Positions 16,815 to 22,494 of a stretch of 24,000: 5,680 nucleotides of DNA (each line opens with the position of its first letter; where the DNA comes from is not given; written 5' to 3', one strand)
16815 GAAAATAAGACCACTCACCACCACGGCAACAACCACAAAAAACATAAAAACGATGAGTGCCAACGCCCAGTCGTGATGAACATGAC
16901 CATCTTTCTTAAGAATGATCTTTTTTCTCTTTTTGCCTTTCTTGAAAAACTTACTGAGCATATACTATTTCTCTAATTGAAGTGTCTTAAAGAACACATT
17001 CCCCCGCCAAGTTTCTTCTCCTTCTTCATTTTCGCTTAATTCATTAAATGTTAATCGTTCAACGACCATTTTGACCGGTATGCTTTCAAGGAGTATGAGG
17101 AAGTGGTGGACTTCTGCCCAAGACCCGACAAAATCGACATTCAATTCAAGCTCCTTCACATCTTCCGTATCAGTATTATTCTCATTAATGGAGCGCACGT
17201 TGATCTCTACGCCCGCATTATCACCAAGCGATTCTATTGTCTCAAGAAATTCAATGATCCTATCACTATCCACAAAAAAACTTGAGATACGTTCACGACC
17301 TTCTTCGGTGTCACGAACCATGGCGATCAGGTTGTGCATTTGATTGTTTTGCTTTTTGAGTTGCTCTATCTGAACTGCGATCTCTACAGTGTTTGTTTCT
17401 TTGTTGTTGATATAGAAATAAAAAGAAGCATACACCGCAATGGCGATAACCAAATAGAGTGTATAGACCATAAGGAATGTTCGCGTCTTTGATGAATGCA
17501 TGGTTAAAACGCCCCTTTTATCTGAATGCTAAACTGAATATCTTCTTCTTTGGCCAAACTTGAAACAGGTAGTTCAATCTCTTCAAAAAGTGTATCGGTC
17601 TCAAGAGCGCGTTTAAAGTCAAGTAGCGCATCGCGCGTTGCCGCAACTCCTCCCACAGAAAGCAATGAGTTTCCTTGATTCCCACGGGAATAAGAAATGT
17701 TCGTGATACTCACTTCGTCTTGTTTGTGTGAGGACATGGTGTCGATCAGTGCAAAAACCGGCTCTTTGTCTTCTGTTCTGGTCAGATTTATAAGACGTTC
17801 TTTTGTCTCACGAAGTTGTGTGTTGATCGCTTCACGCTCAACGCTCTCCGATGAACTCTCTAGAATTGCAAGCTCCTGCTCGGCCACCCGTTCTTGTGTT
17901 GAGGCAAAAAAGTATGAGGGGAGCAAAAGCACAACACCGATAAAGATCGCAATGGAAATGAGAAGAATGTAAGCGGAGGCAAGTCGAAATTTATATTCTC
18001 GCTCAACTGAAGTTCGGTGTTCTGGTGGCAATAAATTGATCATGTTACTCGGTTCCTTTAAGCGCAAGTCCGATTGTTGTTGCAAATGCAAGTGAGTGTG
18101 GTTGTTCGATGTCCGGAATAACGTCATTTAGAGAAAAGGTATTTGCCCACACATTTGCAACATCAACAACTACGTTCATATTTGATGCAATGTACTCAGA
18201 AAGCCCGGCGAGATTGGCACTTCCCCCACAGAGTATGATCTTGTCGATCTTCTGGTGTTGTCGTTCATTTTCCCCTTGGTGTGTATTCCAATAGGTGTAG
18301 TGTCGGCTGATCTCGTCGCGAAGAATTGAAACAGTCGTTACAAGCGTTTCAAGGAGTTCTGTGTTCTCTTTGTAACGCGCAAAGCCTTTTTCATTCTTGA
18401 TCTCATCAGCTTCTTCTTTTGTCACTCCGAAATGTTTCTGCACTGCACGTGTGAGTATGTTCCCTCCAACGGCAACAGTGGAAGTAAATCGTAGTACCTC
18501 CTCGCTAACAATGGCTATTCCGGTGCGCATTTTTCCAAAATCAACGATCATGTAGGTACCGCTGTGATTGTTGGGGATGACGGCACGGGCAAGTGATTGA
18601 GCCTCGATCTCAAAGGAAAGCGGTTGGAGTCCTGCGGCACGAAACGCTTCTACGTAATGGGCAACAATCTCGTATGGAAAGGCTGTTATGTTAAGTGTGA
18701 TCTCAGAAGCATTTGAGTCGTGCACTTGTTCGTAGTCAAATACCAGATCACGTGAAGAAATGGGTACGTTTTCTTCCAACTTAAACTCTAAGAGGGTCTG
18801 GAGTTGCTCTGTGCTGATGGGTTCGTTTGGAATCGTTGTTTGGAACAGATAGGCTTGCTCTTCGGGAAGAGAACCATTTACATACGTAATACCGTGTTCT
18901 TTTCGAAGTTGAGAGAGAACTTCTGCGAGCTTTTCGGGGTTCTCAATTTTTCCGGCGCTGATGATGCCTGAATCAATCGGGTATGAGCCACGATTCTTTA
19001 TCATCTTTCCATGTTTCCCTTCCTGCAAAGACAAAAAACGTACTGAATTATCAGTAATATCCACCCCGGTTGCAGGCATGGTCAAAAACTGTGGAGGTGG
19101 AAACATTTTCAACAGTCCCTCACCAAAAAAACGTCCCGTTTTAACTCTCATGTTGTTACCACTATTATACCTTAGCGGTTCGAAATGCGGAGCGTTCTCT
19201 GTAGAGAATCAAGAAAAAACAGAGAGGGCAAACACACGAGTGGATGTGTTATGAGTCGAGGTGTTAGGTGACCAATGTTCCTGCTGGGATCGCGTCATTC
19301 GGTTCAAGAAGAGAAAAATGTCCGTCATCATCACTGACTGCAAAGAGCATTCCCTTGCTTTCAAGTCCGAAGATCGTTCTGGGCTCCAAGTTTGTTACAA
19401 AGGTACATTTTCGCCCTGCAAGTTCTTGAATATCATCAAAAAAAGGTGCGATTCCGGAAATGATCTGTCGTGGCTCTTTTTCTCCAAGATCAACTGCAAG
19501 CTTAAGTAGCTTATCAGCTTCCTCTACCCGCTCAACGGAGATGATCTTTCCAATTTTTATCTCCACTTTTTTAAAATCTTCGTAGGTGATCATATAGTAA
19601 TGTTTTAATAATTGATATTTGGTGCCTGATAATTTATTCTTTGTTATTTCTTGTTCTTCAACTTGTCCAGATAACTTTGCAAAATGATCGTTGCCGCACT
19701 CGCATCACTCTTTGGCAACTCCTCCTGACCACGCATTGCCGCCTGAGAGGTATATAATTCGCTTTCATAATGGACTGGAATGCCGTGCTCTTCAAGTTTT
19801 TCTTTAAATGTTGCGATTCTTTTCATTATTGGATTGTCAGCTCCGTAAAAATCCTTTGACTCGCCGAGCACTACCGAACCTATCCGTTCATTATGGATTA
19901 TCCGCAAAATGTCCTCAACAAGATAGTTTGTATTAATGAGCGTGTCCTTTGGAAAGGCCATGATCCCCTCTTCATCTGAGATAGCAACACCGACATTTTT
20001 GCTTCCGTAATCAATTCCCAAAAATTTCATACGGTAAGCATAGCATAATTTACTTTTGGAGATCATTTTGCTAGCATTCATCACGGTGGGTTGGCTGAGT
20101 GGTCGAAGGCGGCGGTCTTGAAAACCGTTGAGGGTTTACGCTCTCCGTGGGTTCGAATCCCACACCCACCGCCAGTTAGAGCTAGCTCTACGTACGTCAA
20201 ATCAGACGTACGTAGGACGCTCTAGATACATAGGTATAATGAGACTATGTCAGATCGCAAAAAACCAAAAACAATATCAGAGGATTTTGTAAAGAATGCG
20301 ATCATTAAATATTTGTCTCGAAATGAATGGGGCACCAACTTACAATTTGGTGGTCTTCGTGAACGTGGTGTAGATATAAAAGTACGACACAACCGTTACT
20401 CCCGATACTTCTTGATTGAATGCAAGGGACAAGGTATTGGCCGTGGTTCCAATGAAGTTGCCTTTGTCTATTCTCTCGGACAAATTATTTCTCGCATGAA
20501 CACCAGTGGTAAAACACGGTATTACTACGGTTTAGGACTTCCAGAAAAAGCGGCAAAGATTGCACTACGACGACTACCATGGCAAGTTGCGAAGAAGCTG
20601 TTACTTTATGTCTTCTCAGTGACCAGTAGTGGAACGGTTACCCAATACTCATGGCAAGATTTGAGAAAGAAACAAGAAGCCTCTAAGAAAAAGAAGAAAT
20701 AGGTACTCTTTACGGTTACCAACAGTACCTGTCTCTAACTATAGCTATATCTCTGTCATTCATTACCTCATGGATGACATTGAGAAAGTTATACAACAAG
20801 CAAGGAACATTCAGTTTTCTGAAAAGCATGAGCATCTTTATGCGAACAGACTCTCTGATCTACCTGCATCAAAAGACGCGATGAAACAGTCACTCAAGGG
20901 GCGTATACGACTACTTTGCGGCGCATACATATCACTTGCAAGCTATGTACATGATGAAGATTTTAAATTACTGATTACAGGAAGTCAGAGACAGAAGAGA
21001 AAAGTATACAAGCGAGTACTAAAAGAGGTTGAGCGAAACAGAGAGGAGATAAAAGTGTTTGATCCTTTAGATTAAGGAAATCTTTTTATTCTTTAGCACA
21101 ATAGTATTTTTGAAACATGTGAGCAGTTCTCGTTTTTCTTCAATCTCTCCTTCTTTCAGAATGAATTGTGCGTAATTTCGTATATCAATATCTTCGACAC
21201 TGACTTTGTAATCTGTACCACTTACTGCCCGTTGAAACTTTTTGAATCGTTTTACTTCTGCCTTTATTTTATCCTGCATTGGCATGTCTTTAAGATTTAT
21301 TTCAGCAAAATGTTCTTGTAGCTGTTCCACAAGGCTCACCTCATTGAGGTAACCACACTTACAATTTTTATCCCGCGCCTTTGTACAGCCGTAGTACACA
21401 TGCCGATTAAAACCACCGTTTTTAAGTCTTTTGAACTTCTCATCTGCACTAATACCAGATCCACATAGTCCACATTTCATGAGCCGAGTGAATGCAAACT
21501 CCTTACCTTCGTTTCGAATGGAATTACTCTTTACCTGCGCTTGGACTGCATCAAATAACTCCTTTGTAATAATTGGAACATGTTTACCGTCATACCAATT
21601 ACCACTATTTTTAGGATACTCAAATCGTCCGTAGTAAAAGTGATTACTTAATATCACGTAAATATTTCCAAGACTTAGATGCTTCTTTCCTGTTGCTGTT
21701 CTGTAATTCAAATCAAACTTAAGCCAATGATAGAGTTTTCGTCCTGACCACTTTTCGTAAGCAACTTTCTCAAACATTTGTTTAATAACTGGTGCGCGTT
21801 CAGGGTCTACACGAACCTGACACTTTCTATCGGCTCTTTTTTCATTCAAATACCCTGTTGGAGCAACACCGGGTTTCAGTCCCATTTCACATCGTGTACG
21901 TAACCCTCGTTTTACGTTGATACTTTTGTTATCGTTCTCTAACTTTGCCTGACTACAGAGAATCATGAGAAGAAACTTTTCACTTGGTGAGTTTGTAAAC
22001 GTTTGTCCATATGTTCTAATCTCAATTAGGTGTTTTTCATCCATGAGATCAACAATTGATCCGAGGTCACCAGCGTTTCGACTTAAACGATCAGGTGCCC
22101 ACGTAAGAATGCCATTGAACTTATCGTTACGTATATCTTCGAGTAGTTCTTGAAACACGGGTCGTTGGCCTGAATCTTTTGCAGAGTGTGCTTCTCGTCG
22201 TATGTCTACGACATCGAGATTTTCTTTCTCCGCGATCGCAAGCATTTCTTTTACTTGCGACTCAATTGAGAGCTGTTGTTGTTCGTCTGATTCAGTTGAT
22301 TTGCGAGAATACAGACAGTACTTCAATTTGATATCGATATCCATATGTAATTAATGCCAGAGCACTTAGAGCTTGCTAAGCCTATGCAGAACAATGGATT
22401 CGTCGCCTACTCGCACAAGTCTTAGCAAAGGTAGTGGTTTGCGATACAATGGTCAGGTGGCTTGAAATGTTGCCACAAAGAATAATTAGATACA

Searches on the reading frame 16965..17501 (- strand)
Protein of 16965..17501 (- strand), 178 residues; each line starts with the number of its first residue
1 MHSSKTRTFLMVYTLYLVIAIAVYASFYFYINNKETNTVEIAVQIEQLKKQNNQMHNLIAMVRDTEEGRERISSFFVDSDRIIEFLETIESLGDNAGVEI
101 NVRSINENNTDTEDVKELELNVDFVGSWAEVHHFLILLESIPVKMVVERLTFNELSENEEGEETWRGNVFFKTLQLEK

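Call 46: search_protein_families(library=pfam, proteins=[window:16965-17501:-], max_evalue=0.001)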
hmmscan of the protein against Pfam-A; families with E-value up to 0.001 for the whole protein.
window:16965-17501:- (178 aa): 1 family
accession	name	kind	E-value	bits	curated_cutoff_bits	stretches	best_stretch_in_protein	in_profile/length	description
PF04350.18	PilO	-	0.0008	20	22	0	32-173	2-140/145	Pilus assembly protein, PilO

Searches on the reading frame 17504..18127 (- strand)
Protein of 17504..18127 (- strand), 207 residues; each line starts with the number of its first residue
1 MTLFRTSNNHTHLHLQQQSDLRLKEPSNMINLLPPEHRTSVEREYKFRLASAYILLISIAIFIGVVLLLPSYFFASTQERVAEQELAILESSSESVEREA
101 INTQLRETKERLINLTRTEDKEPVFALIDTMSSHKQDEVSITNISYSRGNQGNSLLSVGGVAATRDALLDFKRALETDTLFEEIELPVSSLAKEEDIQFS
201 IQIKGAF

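Call 46: search_protein_families(library=pfam, proteins=[window:17504-18127:-], max_evalue=0.001)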
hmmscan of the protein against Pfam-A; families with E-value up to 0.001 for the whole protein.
window:17504-18127:- (207 aa): 1 family
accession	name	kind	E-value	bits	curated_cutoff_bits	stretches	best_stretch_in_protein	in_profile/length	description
PF05137.18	PilN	-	6.8e-06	26.5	22.8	1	127-203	2-76/78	Fimbrial assembly protein (PilN)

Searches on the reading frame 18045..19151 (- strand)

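Call 46: search_protein_families(library=pfam, proteins=[window:18045-19151:-], max_evalue=0.001)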
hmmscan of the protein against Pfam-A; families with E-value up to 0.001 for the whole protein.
window:18045-19151:- (368 aa): 3 families
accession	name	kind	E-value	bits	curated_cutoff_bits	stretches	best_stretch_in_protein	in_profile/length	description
PF11104.14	PilM_2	-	5.3e-39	134.5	27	1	29-366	1-339/340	Type IV pilus assembly protein PilM;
PF14450.12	FtsA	-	5e-11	43.5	31.8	1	202-345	2-114/127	Cell division protein FtsA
PF06723.19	MreB_Mbl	-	1.2e-07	31.3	27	0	195-265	142-218/327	MreB/Mbl protein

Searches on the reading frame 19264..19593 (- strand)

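Call 46: search_protein_families(library=pfam, proteins=[window:19264-19593:-], max_evalue=0.001)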
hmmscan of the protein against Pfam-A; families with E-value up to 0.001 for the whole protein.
window:19264-19593:- (109 aa): 1 family
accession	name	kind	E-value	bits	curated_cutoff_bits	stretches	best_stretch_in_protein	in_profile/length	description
PF01588.26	tRNA_bind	-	3.8e-26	91.5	27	1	12-106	1-95/96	Putative tRNA binding domain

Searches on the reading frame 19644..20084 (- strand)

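Call 46: search_protein_families(library=pfam, proteins=[window:19644-20084:-], max_evalue=0.001)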
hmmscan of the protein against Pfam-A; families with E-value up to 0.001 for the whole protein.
window:19644-20084:- (146 aa): 1 family
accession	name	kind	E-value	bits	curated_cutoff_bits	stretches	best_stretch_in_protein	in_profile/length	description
PF03652.20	RuvX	-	1.7e-23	83.9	29.2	1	19-140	1-133/134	Holliday junction resolvase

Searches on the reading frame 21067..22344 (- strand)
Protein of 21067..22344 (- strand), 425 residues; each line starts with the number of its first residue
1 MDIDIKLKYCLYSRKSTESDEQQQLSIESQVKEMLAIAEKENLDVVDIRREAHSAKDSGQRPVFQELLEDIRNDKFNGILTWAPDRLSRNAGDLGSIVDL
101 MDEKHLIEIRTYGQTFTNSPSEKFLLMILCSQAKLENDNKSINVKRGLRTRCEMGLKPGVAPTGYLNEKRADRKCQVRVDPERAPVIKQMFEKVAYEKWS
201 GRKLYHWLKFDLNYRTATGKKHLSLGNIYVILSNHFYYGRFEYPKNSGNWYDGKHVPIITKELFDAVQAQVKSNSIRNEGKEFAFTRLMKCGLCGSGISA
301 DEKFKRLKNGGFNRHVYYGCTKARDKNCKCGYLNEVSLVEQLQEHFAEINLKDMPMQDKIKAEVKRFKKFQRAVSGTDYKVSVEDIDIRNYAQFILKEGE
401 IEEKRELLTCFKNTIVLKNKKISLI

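Call 6: search_protein_families(library=pfam, proteins=[window:21067-22344:-], max_evalue=0.01)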
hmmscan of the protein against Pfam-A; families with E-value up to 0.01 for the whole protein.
window:21067-22344:- (425 aa): 3 families
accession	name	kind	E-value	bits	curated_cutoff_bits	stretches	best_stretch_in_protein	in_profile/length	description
PF00239.26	Resolvase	-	9.7e-22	78.1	23.3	1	11-155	3-143/145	Resolvase, N terminal domain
PF07508.19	Recombinase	-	2.6e-14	53.7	21.1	1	181-274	1-102/102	Recombinase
PF13408.12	Zn_ribbon_recom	-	1.8e-06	28.7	25.3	1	285-338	2-49/58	Recombinase zinc beta ribbon domain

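Call 7: search_protein_families(library=ncbifam, proteins=[window:21067-22344:-], max_evalue=0.01)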
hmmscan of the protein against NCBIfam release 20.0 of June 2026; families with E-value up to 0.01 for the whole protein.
window:21067-22344:- (425 aa): 6 families
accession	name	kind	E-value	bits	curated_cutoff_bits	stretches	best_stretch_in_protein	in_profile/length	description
NF047343.1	SCCmet_CcrB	equivalog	8.3e-39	133.6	900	1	8-340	8-353/542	cassette chromosome recombinase CcrB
NF041201.1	recomb_XisF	equivalog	4.9e-21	75.2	375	1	57-340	42-347/465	fdxN element excision recombinase XisF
NF047347.1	SCCmet_CcrC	equivalog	5.4e-16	58.2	900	1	6-323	2-339/558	cassette chromosome recombinase CcrC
NF047344.1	SCCmet_CcrA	equivalog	3.7e-14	52.7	700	1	12-372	7-346/442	cassette chromosome recombinase CcrA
NF049883.1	resolv_YneB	equivalog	6.5e-12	45.4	175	1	10-159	3-150/211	YneB family resolvase-like protein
NF033518.0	transpos_IS607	equivalog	6.1e-05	22.6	110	1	8-90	55-133/187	IS607 family transposase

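Call 16: find_encoding_contigs(protein=window:21067-22344:-, flank=10000, max_places=10)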
Protein window:21067-22344:- (425 aa): 2 contigs read that carry it; 2 places shown.
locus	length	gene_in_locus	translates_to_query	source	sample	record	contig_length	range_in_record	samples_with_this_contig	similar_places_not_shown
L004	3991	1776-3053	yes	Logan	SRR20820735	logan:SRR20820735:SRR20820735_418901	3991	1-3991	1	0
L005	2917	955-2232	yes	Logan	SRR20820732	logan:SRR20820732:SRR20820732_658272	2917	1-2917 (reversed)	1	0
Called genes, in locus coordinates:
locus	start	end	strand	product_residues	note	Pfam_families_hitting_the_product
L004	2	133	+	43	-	?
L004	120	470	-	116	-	PF22296:bAvd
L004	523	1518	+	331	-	PF00078:RVT_1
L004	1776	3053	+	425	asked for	PF00239:Resolvase, PF07508:Recombinase, PF13408:Zn_ribbon_recom (weak)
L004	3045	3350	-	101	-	-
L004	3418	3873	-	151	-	-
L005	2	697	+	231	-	?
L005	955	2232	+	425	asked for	PF00239:Resolvase, PF07508:Recombinase, PF13408:Zn_ribbon_recom (weak)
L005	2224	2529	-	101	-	-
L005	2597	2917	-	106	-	?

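Call 82: search_protein_families(library=phrogs, proteins=[window:21067-22344:-], max_evalue=0.001)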
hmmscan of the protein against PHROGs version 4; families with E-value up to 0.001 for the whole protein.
window:21067-22344:- (425 aa): 2 families
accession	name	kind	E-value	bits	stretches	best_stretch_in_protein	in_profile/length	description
phrog_95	-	integration and excision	2.8e-63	215.6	1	6-365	87-464/651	integrase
phrog_125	-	DNA, RNA and nucleotide metabolism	5.1e-21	76.4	1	5-273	18-250/254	DNA invertase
